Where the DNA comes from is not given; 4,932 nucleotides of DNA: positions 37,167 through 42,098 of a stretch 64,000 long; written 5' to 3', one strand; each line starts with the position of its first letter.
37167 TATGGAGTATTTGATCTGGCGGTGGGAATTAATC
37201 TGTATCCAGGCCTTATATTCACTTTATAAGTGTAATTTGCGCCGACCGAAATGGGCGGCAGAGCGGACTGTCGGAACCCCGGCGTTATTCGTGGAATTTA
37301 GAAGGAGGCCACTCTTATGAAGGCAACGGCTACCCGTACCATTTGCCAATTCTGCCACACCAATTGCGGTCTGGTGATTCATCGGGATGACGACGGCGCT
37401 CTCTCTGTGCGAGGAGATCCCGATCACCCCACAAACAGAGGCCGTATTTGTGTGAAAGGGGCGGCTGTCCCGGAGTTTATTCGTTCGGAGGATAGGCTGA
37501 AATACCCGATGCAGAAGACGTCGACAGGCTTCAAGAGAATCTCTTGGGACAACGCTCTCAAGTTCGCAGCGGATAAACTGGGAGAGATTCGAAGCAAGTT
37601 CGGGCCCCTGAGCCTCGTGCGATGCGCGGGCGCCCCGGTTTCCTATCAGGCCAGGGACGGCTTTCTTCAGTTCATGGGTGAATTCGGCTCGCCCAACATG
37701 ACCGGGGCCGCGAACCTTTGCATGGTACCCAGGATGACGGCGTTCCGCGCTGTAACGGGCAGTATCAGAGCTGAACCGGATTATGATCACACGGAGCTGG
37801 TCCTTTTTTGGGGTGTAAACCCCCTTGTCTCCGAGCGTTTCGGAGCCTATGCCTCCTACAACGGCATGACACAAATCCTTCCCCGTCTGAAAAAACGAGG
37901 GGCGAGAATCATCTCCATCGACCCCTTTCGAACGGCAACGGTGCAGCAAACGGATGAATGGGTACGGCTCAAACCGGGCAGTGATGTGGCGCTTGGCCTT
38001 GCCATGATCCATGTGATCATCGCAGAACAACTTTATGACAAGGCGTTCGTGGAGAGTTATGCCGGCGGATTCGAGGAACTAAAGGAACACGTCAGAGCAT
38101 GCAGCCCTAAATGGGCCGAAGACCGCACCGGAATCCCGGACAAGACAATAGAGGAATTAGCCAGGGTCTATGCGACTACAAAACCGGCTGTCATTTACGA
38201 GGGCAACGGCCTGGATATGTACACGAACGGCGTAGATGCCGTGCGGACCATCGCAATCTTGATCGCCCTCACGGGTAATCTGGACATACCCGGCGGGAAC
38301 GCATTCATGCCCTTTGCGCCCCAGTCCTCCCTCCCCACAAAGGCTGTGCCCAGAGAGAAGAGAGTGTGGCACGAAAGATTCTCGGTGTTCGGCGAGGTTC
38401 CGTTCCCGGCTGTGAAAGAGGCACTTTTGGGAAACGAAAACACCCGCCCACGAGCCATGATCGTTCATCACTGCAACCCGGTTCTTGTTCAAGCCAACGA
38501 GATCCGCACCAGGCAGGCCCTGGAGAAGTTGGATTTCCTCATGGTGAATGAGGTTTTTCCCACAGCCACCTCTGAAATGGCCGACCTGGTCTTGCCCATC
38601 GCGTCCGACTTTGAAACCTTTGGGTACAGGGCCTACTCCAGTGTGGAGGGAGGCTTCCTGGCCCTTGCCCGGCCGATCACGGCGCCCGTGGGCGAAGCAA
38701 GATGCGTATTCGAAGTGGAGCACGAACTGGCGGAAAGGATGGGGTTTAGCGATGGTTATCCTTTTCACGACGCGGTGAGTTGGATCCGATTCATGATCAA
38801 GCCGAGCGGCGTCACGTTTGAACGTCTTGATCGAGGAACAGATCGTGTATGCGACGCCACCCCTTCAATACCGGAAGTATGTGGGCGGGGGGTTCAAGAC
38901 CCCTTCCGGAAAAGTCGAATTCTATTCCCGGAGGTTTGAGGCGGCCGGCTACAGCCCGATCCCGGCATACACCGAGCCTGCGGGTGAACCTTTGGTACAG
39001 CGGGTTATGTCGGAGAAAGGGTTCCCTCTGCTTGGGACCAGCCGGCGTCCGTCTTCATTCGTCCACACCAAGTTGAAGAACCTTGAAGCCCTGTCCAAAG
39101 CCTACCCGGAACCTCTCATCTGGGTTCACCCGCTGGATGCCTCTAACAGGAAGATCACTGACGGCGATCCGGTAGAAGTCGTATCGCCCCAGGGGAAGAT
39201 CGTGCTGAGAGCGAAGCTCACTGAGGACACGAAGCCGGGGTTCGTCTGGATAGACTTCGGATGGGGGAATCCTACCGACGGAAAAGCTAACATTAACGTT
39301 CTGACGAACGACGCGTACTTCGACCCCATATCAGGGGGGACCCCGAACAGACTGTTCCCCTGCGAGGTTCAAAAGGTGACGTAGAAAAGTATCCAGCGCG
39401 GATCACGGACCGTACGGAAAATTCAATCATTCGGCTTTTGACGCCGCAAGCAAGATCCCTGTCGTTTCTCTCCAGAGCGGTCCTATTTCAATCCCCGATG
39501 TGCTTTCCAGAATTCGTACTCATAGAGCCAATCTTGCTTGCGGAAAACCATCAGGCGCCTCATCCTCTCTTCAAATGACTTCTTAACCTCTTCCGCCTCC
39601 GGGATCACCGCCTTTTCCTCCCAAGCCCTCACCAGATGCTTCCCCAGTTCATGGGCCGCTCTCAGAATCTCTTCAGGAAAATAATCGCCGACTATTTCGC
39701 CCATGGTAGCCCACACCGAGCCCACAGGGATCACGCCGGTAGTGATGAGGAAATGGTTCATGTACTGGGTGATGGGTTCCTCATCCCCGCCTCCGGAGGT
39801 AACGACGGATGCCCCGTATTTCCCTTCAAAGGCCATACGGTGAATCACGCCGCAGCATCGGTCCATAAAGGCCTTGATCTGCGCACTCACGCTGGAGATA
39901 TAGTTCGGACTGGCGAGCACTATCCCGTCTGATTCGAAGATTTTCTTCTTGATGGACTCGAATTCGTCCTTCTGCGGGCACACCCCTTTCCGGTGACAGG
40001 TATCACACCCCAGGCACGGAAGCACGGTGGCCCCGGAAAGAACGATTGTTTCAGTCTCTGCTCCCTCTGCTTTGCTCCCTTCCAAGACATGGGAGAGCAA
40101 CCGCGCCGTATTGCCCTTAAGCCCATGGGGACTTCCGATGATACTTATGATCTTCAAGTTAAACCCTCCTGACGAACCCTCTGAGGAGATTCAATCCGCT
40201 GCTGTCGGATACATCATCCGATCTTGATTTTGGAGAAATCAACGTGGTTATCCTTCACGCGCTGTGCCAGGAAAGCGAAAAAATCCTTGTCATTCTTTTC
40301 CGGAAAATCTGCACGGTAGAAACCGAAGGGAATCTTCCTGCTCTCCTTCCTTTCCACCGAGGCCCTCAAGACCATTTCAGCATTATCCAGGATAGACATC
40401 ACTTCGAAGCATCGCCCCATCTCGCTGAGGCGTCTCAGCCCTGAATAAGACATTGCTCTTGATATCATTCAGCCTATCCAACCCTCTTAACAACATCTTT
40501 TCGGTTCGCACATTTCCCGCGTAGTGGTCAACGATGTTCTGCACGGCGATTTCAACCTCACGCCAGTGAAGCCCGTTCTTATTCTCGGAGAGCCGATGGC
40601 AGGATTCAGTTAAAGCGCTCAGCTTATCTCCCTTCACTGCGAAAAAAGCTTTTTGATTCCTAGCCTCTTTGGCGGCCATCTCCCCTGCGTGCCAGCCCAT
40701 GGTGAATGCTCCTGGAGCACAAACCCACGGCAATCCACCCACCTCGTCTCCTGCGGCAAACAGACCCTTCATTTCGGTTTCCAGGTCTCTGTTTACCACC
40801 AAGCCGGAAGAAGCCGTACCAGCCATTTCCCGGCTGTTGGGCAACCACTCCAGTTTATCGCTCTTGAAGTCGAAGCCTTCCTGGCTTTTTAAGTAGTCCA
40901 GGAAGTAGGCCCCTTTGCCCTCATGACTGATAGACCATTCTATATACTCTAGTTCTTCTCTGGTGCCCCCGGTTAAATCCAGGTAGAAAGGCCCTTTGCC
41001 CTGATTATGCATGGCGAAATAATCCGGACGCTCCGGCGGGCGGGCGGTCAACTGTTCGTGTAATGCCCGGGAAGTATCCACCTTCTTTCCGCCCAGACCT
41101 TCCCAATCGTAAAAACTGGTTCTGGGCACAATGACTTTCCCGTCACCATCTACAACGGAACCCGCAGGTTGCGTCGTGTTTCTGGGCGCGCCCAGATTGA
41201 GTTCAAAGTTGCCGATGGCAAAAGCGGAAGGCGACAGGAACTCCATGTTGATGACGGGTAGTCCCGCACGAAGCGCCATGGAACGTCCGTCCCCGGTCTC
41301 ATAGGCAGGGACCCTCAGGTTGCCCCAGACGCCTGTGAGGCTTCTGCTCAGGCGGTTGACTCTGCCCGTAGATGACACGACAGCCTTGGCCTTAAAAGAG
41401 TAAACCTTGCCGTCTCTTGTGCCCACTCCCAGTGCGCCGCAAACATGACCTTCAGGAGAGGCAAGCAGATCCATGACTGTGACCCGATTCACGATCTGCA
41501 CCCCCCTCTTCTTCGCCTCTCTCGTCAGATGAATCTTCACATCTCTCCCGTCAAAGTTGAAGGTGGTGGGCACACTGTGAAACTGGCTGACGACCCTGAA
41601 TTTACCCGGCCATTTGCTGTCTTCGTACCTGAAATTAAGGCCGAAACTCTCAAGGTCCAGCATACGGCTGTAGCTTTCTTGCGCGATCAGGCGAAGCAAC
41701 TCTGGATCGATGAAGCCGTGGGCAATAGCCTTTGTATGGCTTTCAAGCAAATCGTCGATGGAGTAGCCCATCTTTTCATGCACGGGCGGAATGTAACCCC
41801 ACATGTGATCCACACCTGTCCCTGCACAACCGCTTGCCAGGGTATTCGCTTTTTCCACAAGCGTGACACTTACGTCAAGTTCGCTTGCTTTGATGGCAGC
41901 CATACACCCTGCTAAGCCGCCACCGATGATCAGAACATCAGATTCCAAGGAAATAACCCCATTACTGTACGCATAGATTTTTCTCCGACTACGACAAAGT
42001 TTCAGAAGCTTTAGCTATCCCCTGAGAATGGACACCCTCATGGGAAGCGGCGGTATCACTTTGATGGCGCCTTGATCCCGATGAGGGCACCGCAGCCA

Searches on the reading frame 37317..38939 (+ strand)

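Call 42: search_protein_families(library=ncbifam, proteins=[window:37317-38939:+], max_evalue=1e-8)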
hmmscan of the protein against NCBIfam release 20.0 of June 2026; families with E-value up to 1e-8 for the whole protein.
window:37317-38939:+ (540 aa): 27 families (the best 25 are shown)
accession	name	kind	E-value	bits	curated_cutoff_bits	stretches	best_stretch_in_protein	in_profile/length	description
TIGR01591.1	Fdh-alpha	equivalog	1.8e-78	264.3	666.25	2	8-329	1-318/672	formate dehydrogenase subunit alpha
NF012032.0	PRK15488.1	equivalog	4.8e-67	226.6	694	1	3-488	41-540/759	thiosulfate reductase PhsA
TIGR02166.1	dmsA_ynfE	subfamily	5.8e-55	186.7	777.7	1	13-493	53-576/794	DMSO/selenate family reductase complex A subunit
NF047855.1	AssmNtatRedNasC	equivalog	7.8e-54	183.1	1100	2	4-322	19-336/708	assimilatory nitrate reductase catalytic subunit NasC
NF041783.2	mnquin_red_QrcB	equivalog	2.6e-45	154.8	440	1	4-484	51-512/695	menaquinone reductase molybdopterin-binding-like subunit QrcB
TIGR00509.1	bisC_fam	subfamily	3.9e-44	151.1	1017.55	2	66-327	65-342/772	molybdopterin guanine dinucleotide-containing S/N-oxide reductase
TIGR03479.1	DMSO_red_II_alp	subfamily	1.6e-40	139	984.75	2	18-246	79-304/913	molybdopterin-dependent oxidoreductase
NF041884.1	selenate_YnfF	exception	1.1e-38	132.6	1650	2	12-254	53-304/798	selenate/tellurate reductase subunit YnfF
NF041885.1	selenate_YnfE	exception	2.3e-38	131.5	1675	2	12-254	56-311/805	selenate/tellurate reductase subunit YnfE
NF041323.1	Nitr_red_NasA_Halo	equivalog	7.9e-38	130.4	1000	1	13-330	3-312/673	assimilatory nitrate reductase NasA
NF011566.1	PRK14990.1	exception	1.1e-34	119.6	1600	1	154-493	227-596/814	dimethylsulfoxide reductase subunit A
TIGR01553.1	formate-DH-alph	equivalog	1.2e-34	119.4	814.2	1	2-92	41-140/1009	formate dehydrogenase-N subunit alpha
NF011682.0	PRK15102.1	equivalog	1.6e-34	119.2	909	1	65-328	113-396/829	trimethylamine-N-oxide reductase TorA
TIGR02164.1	torA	equivalog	2.1e-33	115.4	1465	1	65-328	109-392/824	trimethylamine-N-oxide reductase TorA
NF010055.0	PRK13532.1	equivalog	4.4e-28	98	904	1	7-248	44-290/830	nitrate reductase catalytic subunit NapA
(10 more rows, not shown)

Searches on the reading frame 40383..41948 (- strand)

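Call 22: search_protein_families(library=ncbifam, proteins=[window:40383-41948:-], max_evalue=0.00001)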
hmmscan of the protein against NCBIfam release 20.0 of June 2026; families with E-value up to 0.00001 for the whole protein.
window:40383-41948:- (521 aa): 37 families (the best 25 are shown)
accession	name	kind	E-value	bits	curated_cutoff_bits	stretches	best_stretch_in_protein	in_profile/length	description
NF006131.0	PRK08275.1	equivalog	2.3e-52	178.1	587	2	2-240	10-243/577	fumarate reductase/succinate dehydrogenase flavoprotein subunit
NF005331.0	PRK06854.1-2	equivalog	1.5e-42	145.8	557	2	1-235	8-232/563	adenylyl-sulfate reductase subunit alpha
NF010374.0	PRK13800.1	equivalog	5.6e-31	107.6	1196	2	2-233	13-240/898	fumarate reductase/succinate dehydrogenase flavoprotein subunit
NF004900.0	PRK06263.1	equivalog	1.3e-29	103.2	718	1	1-237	6-230/546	fumarate reductase (CoM/CoB) subunit TfrA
TIGR01812.1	sdhA_frdA_Gneg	subfamily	9.1e-24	83.8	567.3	1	4-238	1-224/568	succinate dehydrogenase or fumarate reductase, flavoprotein subunit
TIGR02061.1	aprA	equivalog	5.9e-20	71.3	641.75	1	4-236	1-233/616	adenylyl-sulfate reductase subunit alpha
NF005867.0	PRK07804.1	equivalog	7.4e-19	67.4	639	1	2-238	18-245/548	L-aspartate oxidase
TIGR01816.1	sdhA_forward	equivalog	9.4e-19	67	727.35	1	3-238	3-233/584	succinate dehydrogenase flavoprotein subunit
NF005866.0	PRK07803.1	equivalog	1.6e-18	66.2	819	1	149-238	165-246/631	fumarate reductase/succinate dehydrogenase flavoprotein subunit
TIGR00551.1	nadB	equivalog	5.7e-18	64.9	452.75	1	2-238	2-222/489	L-aspartate oxidase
NF004613.0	PRK05945.1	equivalog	2.5e-17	62.7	824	1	2-238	3-230/575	succinate dehydrogenase/fumarate reductase flavoprotein subunit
NF004724.0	PRK06069.1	subfamily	8.7e-15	53.9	826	1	2-238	5-233/577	succinate dehydrogenase/fumarate reductase flavoprotein subunit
NF006130.0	PRK08274.1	equivalog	4.6e-14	52.1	369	1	2-210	5-205/467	FAD-dependent tricarballylate dehydrogenase TcuA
TIGR01813.1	flavo_cyto_c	subfamily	1.3e-13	50.5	285.45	1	4-199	1-193/444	flavocytochrome c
TIGR01176.1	fum_red_Fp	equivalog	1.4e-13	50.4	932.7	1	2-238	3-228/580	fumarate reductase (quinol) flavoprotein subunit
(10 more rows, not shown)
